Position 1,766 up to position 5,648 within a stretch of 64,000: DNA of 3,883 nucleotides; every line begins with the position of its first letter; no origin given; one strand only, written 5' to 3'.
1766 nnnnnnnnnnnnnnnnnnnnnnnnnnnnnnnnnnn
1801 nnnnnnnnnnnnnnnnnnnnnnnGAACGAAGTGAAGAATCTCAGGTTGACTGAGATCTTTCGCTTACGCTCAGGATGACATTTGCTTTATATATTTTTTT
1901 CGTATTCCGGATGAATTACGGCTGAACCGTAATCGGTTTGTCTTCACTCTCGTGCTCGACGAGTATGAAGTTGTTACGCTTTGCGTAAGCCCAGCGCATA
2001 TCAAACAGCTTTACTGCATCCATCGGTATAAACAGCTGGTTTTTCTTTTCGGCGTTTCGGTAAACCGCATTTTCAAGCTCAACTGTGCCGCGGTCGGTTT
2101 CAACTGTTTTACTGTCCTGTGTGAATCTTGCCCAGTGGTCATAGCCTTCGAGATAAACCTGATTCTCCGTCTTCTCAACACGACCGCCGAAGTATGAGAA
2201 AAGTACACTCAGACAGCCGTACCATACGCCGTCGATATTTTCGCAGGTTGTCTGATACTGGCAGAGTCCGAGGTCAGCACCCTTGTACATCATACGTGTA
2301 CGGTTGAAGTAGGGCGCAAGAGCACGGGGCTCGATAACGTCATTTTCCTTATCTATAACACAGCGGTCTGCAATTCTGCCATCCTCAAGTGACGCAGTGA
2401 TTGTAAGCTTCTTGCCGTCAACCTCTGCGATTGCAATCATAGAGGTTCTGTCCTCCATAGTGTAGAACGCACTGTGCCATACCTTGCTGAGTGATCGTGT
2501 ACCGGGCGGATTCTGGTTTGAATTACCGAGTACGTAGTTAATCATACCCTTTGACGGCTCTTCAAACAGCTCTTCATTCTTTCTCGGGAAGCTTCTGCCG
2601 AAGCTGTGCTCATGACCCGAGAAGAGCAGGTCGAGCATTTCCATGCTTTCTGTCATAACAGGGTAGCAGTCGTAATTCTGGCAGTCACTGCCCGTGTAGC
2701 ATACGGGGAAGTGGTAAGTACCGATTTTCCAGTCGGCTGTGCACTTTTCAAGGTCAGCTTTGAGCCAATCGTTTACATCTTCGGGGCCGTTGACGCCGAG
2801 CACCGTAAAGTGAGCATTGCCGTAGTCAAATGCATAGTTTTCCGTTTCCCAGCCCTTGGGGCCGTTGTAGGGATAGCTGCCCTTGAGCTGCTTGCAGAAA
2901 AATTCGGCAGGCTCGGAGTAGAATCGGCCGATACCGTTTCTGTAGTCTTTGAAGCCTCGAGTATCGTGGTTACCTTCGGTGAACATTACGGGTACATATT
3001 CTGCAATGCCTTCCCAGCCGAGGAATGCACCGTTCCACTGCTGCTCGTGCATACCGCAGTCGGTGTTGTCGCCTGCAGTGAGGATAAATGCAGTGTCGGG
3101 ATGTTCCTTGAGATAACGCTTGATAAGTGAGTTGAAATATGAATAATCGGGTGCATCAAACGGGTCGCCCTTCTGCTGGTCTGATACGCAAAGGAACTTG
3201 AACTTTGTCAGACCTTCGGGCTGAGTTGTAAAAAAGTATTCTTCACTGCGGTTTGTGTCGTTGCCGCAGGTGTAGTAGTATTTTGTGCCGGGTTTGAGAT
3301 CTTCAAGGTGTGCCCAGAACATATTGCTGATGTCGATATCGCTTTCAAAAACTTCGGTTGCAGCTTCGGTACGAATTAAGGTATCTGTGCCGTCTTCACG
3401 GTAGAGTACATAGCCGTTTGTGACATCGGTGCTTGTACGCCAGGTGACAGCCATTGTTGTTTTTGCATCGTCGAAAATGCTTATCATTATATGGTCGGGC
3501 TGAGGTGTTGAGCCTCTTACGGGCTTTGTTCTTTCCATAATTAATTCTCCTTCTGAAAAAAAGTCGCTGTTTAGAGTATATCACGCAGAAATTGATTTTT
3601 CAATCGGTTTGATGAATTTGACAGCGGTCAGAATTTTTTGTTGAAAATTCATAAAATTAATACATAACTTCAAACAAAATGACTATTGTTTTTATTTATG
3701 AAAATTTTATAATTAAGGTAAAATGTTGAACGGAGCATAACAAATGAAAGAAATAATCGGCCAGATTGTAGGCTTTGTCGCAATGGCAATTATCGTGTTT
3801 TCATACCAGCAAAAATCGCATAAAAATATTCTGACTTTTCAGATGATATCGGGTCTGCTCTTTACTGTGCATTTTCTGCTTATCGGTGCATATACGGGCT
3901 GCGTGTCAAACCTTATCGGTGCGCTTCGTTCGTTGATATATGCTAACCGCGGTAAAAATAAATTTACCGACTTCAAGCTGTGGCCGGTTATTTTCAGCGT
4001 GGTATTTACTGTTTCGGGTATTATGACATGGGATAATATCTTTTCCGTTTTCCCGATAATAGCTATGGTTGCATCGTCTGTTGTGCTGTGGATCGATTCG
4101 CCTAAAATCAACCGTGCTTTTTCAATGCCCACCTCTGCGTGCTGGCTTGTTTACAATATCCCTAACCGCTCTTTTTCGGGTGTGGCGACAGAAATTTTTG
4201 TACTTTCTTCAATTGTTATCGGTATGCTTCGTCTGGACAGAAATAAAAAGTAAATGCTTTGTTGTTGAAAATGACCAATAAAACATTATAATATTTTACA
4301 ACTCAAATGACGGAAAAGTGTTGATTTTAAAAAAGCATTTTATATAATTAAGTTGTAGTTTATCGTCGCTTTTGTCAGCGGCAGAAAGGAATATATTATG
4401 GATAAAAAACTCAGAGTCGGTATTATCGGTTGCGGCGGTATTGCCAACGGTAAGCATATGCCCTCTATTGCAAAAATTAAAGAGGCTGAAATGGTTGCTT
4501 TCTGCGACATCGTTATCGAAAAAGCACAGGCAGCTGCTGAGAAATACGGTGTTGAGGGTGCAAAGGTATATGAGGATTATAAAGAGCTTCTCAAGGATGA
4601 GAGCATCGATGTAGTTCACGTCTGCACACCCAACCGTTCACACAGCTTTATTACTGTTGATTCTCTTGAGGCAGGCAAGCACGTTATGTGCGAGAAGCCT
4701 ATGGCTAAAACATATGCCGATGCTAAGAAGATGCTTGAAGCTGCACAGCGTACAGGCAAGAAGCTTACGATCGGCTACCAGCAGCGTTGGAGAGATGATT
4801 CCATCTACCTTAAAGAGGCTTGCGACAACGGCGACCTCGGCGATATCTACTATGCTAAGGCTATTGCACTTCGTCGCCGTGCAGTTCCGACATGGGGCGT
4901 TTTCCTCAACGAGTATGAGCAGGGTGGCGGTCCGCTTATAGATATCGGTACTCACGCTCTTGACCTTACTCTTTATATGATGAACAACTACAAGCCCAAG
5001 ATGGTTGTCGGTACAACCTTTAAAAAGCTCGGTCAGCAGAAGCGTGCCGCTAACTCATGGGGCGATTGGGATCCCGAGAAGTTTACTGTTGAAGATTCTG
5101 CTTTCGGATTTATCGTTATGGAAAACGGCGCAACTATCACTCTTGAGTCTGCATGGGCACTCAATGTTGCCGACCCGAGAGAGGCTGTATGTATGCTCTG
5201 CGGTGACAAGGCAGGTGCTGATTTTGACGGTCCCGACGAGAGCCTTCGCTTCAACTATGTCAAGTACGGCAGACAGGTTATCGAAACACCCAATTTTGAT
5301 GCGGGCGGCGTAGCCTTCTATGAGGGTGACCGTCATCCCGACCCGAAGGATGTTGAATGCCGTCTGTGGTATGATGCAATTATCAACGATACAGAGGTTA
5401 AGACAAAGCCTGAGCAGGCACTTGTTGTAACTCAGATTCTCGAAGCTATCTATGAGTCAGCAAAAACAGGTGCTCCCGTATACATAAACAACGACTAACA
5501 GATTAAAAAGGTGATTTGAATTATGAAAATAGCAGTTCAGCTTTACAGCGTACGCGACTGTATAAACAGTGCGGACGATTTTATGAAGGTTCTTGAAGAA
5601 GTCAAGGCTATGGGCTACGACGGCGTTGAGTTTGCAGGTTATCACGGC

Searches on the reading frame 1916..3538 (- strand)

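Call 80: search_protein_families(library=pfam, proteins=[window:1916-3538:-], max_evalue=0.00001)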
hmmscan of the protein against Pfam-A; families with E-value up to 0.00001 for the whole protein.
window:1916-3538:- (540 aa): 2 families
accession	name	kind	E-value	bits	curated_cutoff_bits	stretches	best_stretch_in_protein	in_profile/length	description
PF16656.11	Pur_ac_phosph_N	-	5e-20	72.3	30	1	14-105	1-93/93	Purple acid Phosphatase, N-terminal domain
PF00149.33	Metallophos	-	5.3e-13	50.3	21.5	1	114-312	2-190/191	Calcineurin-like phosphoesterase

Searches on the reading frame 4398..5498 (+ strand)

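Call 80: search_protein_families(library=pfam, proteins=[window:4398-5498:+], max_evalue=0.00001)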
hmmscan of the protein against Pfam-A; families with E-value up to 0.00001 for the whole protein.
window:4398-5498:+ (366 aa): 3 families
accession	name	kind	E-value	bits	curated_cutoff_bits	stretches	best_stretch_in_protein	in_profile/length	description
PF01408.29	GFO_IDH_MocA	-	1.6e-33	116.4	24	1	5-127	1-120/120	Oxidoreductase family, NAD-binding Rossmann fold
PF02894.22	GFO_IDH_MocA_C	-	2e-16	60.9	22.9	1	139-361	1-216/218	Oxidoreductase family, C-terminal alpha/beta domain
PF22725.1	GFO_IDH_MocA_C3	-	2e-15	57.3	27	1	138-265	4-114/124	GFO/IDH/MocA C-terminal domain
